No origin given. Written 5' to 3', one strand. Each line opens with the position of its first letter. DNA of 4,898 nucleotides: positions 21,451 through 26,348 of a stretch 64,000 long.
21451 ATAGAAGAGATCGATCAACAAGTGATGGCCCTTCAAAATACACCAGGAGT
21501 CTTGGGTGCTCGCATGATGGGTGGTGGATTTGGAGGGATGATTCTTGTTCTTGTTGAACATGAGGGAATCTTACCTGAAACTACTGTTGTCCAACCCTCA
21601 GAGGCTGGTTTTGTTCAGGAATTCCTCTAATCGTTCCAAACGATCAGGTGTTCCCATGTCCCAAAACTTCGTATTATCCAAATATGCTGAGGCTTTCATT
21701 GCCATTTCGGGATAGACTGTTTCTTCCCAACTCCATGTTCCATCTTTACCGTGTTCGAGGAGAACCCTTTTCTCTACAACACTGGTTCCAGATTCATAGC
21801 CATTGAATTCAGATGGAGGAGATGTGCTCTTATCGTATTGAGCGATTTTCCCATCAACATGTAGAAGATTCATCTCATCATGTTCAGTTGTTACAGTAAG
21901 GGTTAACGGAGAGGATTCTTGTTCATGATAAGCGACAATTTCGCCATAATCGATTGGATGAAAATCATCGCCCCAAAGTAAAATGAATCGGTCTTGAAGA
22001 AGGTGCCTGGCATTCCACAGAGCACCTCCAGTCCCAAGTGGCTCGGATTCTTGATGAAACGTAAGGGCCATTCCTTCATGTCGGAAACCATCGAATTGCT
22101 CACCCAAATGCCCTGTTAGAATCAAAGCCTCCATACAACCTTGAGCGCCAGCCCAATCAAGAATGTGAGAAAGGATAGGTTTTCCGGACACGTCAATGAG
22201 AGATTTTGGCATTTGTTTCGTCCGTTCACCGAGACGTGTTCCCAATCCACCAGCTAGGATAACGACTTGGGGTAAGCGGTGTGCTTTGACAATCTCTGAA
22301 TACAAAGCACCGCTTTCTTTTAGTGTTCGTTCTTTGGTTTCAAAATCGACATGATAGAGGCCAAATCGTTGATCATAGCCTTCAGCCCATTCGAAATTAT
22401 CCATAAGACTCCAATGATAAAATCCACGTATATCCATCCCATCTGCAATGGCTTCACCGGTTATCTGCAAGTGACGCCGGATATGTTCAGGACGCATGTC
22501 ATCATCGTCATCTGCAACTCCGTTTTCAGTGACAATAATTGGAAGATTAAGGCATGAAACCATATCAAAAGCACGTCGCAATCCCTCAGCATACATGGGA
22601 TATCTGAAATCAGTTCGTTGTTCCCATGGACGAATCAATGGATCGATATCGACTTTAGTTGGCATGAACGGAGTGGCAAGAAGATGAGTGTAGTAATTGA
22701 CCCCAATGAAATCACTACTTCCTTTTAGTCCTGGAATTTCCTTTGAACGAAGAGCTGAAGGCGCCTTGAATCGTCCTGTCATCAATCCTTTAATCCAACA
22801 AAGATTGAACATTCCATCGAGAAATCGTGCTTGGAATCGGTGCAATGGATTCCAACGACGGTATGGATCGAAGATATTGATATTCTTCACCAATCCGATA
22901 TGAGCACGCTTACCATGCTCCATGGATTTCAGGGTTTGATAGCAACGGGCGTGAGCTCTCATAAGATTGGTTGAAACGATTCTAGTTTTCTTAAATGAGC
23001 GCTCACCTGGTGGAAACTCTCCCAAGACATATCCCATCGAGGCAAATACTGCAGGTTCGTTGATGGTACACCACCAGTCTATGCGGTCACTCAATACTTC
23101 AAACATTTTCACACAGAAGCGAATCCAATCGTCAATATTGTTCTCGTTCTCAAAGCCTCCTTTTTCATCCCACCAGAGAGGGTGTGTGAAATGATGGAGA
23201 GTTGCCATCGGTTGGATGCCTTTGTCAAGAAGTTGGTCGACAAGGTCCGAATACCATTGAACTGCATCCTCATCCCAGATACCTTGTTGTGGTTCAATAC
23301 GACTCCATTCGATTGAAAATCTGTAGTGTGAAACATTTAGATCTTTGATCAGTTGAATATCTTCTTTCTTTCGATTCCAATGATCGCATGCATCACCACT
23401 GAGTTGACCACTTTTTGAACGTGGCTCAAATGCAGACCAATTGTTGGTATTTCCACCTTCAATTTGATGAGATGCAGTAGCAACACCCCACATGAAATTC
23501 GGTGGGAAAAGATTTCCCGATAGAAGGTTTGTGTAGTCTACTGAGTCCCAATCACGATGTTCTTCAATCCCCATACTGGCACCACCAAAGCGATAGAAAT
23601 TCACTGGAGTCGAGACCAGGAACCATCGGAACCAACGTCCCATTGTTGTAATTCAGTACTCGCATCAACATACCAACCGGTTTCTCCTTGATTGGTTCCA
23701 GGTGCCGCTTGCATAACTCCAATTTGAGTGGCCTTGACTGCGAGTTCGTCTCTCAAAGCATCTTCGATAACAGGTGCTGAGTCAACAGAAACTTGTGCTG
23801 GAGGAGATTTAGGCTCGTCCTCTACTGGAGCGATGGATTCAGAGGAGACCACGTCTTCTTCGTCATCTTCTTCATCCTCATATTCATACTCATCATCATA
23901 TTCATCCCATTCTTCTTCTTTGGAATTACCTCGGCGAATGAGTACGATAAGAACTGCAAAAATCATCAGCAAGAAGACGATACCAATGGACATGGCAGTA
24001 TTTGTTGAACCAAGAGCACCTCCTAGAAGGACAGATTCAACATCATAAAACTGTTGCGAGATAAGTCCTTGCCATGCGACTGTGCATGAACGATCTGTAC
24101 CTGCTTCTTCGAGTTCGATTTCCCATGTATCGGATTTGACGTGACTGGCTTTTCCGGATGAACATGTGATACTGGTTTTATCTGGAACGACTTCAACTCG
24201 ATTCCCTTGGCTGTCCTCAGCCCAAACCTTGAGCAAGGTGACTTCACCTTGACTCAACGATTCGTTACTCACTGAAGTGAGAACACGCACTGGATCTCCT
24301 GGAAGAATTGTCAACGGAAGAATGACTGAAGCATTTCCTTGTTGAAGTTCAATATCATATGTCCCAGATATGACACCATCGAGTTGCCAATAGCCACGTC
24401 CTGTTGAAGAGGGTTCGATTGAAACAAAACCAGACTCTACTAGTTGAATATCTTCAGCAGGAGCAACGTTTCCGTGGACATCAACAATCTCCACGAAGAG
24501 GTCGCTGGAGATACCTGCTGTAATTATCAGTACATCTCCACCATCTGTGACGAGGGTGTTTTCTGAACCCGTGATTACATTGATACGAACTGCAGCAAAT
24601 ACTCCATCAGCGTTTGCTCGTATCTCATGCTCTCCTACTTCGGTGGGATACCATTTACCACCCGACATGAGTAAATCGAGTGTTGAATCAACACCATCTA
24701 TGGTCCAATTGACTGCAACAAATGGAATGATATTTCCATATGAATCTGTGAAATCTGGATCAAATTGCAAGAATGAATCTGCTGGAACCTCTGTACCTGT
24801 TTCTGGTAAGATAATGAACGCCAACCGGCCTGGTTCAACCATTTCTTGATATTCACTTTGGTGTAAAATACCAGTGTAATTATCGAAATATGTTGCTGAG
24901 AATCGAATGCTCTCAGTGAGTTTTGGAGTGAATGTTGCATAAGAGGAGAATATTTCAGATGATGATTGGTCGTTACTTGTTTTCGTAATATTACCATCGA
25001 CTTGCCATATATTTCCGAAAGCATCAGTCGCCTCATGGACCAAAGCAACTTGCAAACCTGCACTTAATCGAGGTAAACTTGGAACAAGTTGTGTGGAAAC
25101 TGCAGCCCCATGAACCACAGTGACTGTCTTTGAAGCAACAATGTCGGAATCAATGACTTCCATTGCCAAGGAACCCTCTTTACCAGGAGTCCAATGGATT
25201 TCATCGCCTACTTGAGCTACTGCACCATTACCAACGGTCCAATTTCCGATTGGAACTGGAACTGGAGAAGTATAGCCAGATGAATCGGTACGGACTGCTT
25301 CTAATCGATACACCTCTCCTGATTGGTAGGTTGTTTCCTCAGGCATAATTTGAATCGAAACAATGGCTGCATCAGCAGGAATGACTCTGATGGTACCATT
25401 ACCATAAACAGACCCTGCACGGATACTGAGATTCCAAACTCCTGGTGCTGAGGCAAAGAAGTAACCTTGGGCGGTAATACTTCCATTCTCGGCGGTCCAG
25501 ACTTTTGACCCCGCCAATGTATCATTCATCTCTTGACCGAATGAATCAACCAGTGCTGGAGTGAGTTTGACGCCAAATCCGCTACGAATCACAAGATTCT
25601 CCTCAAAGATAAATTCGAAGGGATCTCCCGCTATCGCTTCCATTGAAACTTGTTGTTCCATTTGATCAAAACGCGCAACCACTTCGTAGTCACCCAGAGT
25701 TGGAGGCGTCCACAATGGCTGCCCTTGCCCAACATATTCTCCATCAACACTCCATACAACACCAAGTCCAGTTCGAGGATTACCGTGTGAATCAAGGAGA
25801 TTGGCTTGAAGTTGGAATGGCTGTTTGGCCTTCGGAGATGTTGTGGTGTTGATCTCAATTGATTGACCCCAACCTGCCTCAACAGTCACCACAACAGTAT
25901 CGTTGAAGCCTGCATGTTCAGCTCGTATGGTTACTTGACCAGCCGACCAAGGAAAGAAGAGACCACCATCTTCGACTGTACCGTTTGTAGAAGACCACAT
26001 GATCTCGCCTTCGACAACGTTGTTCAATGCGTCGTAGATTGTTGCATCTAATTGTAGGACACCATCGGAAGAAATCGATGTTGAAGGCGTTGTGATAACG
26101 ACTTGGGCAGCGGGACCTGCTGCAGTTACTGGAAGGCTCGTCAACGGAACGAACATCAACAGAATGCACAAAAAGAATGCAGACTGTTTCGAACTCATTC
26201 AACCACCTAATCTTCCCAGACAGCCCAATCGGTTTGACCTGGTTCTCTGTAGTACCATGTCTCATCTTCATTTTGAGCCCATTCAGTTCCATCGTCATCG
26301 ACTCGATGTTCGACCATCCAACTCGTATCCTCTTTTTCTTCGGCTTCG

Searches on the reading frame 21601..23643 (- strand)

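Call 38: search_protein_families(library=pfam, proteins=[window:21601-23643:-], max_evalue=0.001)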
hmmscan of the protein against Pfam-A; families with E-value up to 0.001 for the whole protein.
window:21601-23643:- (681 aa): 3 families
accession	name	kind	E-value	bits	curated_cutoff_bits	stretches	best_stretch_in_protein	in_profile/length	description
PF00232.24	Glyco_hydro_1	-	1.1e-95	321.1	22.6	1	45-455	4-451/453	Glycosyl hydrolase family 1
PF00483.29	NTP_transferase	-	2.1e-12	47.6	21.2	1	460-589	2-140/245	Nucleotidyl transferase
PF12804.13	NTP_transf_3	-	6e-09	36.7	27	1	460-545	1-79/160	MobA-like NTP transferase domain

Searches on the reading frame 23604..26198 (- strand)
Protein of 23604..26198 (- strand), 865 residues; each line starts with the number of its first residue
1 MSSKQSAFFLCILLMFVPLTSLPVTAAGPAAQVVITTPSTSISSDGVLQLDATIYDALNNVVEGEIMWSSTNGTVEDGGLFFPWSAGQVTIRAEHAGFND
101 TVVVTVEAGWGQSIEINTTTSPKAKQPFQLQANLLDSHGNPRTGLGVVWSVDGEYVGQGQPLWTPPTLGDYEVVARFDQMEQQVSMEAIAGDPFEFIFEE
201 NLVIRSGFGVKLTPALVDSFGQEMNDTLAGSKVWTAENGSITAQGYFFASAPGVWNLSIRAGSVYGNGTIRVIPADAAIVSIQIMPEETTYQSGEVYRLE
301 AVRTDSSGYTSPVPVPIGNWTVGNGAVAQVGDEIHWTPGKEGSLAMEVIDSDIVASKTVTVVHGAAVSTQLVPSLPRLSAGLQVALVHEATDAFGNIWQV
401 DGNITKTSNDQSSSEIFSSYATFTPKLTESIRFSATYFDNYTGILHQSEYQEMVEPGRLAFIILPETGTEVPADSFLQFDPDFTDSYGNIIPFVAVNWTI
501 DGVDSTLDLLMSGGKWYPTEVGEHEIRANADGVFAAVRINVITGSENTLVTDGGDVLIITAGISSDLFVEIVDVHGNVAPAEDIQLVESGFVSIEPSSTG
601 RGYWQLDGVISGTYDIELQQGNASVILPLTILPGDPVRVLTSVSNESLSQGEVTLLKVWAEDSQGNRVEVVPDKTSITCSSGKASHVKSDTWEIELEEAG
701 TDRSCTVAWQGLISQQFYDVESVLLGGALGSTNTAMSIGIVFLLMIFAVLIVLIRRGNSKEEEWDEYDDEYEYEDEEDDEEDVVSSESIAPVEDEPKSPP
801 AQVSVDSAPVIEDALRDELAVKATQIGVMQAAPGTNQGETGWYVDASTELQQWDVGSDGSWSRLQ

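Call 26: search_protein_families(library=pfam, proteins=[window:23604-26198:-], max_evalue=0.01)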
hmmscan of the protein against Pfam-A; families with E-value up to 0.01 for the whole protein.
window:23604-26198:- (865 aa): 1 family
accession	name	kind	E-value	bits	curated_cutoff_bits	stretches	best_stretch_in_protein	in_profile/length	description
PF02369.22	Big_1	-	2.6e-05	24.7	34.9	0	125-154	16-45/93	Bacterial Ig-like domain (group 1)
